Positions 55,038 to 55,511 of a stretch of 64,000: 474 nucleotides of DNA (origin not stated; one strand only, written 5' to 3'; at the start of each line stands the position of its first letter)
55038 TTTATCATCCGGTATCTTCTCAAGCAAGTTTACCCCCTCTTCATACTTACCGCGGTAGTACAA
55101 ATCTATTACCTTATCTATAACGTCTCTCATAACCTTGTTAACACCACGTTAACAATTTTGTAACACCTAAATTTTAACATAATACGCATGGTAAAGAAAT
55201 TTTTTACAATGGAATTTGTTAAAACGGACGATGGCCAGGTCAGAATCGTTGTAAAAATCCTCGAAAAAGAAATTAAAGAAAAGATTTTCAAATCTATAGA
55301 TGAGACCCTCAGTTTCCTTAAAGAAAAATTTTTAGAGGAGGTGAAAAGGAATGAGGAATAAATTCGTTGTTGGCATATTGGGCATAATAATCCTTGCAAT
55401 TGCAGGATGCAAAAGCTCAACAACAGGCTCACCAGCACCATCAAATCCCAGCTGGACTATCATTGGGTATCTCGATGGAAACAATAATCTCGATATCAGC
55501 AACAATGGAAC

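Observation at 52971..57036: Candidate signalling/proteolysis module: TPR-BTAD activator divergent from a small ORF and a clostripain lipoprotein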

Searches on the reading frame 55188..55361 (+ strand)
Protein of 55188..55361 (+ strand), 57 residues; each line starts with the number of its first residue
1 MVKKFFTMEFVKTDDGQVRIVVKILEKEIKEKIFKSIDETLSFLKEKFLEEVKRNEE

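Call 3: search_protein_families(library=pfam, proteins=[window:55188-55361:+], max_evalue=0.01)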
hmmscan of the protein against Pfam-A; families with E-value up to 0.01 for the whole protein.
window:55188-55361:+ (57 aa): 0 families

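Call 4: search_protein_families(library=ncbifam, proteins=[window:55188-55361:+], max_evalue=0.01)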
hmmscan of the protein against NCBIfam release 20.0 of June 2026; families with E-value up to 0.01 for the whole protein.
window:55188-55361:+ (57 aa): 0 families

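Call 15: search_protein_representatives(protein=window:55188-55358:+)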
Query: 57 residues. Proteins with E-value up to 0.001 (for the whole library): 4; up to 1e-10: 1; up to 1e-30: 0. The best 4 are listed.
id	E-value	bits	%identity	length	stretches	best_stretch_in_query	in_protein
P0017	1.2e-25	103.1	100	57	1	1-57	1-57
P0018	1.4e-09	53.4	48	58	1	1-55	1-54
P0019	3.6e-05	39.7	36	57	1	1-55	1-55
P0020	6.0e-05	39.0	41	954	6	7-40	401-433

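Call 48: predict_structure(alignment_id=A5)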
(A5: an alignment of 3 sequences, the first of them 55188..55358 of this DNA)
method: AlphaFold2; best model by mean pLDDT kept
length: 57 residues; sequences in the alignment: 3
mean_pLDDT: 81.8   pTM: 0.62
mean pLDDT of the five models: 81.8, 81.6, 76.9, 76.3, 67.5
residues with pLDDT >= 90: 23; 70-90: 22; 50-70: 12; < 50: 0
segments of 3 or more residues with pLDDT < 50: none
pLDDT, mean of each block of 10 residues (from residue 1): 76 93 82 91 82 60
secondary structure, 60 per line:
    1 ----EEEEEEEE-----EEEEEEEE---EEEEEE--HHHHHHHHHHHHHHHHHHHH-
elements in order: E5-12 E18-25 E29-34 H37-56

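Call 51: fold_search(model_id=the predicted structure, library=pdb)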
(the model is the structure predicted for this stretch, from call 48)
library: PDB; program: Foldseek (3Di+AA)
matches with E <= 10: 414; with E <= 0.001: 0
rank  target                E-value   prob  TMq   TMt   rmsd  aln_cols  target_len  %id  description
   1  3a5z_F                3.3e-01  0.91  0.42  0.41   3.0        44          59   30  Crystal structure of Escherichia coli GenX in complex with elongation factor P (released 2010-08-25)
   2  3a5z_B                4.3e-01  0.91  0.44  0.20   2.7        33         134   42  Crystal structure of Escherichia coli GenX in complex with elongation factor P (released 2010-08-25)
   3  7yz4                  4.9e-01  0.54  0.41  0.04   4.1        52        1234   25  Mouse endoribonuclease Dicer (composite structure) (released 2022-11-16)
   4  2idj_C                5.2e-01  0.60  0.44  0.11   7.7        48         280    6  Crystal Structure of Rat Glycine N-Methyltransferase Apoprotein, Monoclinic Form (released 2006-12-19)
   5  3c4b                  5.2e-01  0.51  0.41  0.15   4.3        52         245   25  Structure of RNaseIIIb and dsRNA binding domains of mouse Dicer (released 2008-02-19)
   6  7zpj_D                5.2e-01  0.47  0.42  0.34   4.6        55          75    7  Mammalian Dicer in the "pre-dicing state" with pre-miR-15a substrate and TARBP2 subunit (released 2022-12-28)
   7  3thr_C                5.2e-01  0.12  0.24  0.09   9.7        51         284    8  Crystal structure of rat native liver Glycine N-methyltransferase complexed with 5-methyltetrahydrofolate monoglutamat (released 2011-11-16)
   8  3c4t                  5.6e-01  0.33  0.34  0.11   3.0        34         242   26  Structure of RNaseIIIb and dsRNA binding domains of mouse Dicer (released 2008-02-19)
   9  3nja_A                6.0e-01  0.47  0.35  0.21   4.0        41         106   15  The crystal structure of the PAS domain of a GGDEF family protein from Chromobacterium violaceum ATCC 12472. (released 2010-08-18)
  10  1r8x_A                6.0e-01  0.28  0.35  0.10   8.0        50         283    6  Crystal Structure of Mouse Glycine N-Methyltransferase (Tetragonal Form) (released 2004-09-21)
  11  9mw6_A                6.4e-01  0.66  0.46  0.06   3.3        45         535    9  Cryo-EM structure of ancestral Dicer helicase bound to 27-bp dsRNA (released 2025-03-12)
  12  7yym_A                7.2e-01  0.44  0.41  0.04   4.4        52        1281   25  Mammalian Dicer in the "pre-dicing state" with pre-miR-15a substrate (released 2022-11-16)
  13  3ths_A                8.7e-01  0.20  0.34  0.10   8.5        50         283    6  Crystal structure of rat native liver Glycine N-methyltransferase complexed with 5-methyltetrahydrofolate pentaglutama (released 2011-11-16)
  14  4x8w_B                9.3e-01  0.72  0.52  0.43   3.4        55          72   16  dsRBD3 of Loquacious (released 2016-01-13)
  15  3a5z_D                9.3e-01  0.66  0.44  0.16   5.0        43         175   32  Crystal structure of Escherichia coli GenX in complex with elongation factor P (released 2010-08-25)
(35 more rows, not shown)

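Call 71: find_encoding_contigs(protein=P0018, flank=9000, max_places=3)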
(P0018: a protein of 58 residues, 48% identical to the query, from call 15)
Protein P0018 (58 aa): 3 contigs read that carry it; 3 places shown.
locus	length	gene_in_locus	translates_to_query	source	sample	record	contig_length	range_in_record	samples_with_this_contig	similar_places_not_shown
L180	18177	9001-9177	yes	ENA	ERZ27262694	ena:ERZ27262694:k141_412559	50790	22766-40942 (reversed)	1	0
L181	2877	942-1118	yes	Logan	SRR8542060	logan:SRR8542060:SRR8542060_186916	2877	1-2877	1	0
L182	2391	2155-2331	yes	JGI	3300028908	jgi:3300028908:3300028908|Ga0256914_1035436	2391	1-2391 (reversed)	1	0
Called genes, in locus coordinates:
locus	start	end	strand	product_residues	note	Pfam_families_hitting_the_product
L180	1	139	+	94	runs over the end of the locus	PF01169:GDT1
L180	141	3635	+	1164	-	PF00082:Peptidase_S8, PF20773:InhA-like_MAM (weak), PF06119:NIDO (faint), PF18962:Por_Secre_tail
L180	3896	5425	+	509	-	PF03853:YjeF_N, PF01256:Carb_kinase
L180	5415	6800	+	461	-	-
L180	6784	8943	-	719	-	PF07719:TPR_2 (faint), PF13428:TPR_14 (faint), PF14559:TPR_19 (faint), PF00515:TPR_1 (faint), PF13424:TPR_12 (weak), PF14938:SNAP (weak), PF17874:TPR_MalT, PF03704:BTAD, +2 more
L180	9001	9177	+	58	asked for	-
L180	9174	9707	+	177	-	-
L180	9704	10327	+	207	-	PF13505:OMP_b-brl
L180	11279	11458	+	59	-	-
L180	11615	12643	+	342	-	PF08240:ADH_N, PF16912:Glu_dehyd_C, PF00107:ADH_zinc_N, PF13602:ADH_zinc_N_2 (weak)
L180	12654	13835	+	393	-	PF00155:Aminotran_1_2, PF00266:Aminotran_5 (faint), PF01053:Cys_Met_Meta_PP (weak), PF01212:Beta_elim_lyase (weak)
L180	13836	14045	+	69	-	PF09413:DUF2007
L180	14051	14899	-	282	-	PF01937:ARMT1-like_dom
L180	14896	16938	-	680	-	PF00009:GTP_EFTU, PF01926:MMR_HSR1 (weak), PF22042:EF-G_D2, PF03144:GTP_EFTU_D2, PF14492:EFG_III, PF03764:EFG_IV, PF00679:EFG_C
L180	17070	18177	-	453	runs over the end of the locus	PF00072:Response_reg, PF00158:Sigma54_activat, PF14532:Sigma54_activ_2, PF07728:AAA_5, PF25601:AAA_lid_14, PF02954:HTH_8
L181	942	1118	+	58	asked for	-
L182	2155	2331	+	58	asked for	-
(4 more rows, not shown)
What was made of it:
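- On the cargo side, L180 has different genes (ADH, aminotransferase) and a different cargo, yet regulator, operator and small ORF remain together (call 71). The C11 domain is dispensable (call 71).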

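Call 74: find_encoding_contigs(protein=P0019, flank=9000, max_places=4)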
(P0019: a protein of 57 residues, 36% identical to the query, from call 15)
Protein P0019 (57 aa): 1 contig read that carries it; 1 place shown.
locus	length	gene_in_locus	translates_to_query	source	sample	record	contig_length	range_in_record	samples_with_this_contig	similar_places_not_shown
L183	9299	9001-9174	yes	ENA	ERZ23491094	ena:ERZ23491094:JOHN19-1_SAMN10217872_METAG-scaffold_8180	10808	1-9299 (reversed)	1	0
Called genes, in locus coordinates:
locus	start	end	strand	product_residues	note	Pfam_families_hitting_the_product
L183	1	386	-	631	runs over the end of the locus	?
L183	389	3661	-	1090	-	PF27051:TamB_N (faint), PF04357:TamB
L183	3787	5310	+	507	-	PF03853:YjeF_N, PF01256:Carb_kinase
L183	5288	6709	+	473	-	-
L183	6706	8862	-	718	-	PF00515:TPR_1 (faint), PF07719:TPR_2 (faint), PF13174:TPR_6 (faint), PF13374:TPR_10 (faint), PF13424:TPR_12 (faint), PF13428:TPR_14 (faint), PF17874:TPR_MalT, PF03704:BTAD, +3 more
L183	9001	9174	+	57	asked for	-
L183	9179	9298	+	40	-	?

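Call 78: search_protein_families(library=pfam, proteins=[L180:9174-9704:+, L180:9704-10324:+], max_evalue=1)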
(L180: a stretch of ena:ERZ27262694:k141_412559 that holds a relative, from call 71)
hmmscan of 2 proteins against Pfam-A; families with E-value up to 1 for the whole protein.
L180:9174-9704:+ (177 aa): 1 family
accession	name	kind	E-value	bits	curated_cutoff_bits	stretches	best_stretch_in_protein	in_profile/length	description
PF12094.14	DUF3570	-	0.05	12.8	25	1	88-157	240-304/427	Protein of unknown function (DUF3570)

L180:9704-10324:+ (207 aa): 2 families
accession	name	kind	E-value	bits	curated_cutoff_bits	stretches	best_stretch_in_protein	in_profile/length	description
PF13505.12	OMP_b-brl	-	1.1e-07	32.7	28.7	1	54-202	39-172/175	Outer membrane protein beta-barrel domain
PF13568.12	OMP_b-brl_2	-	0.066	13.7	27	0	16-71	134-172/175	Outer membrane protein beta-barrel domain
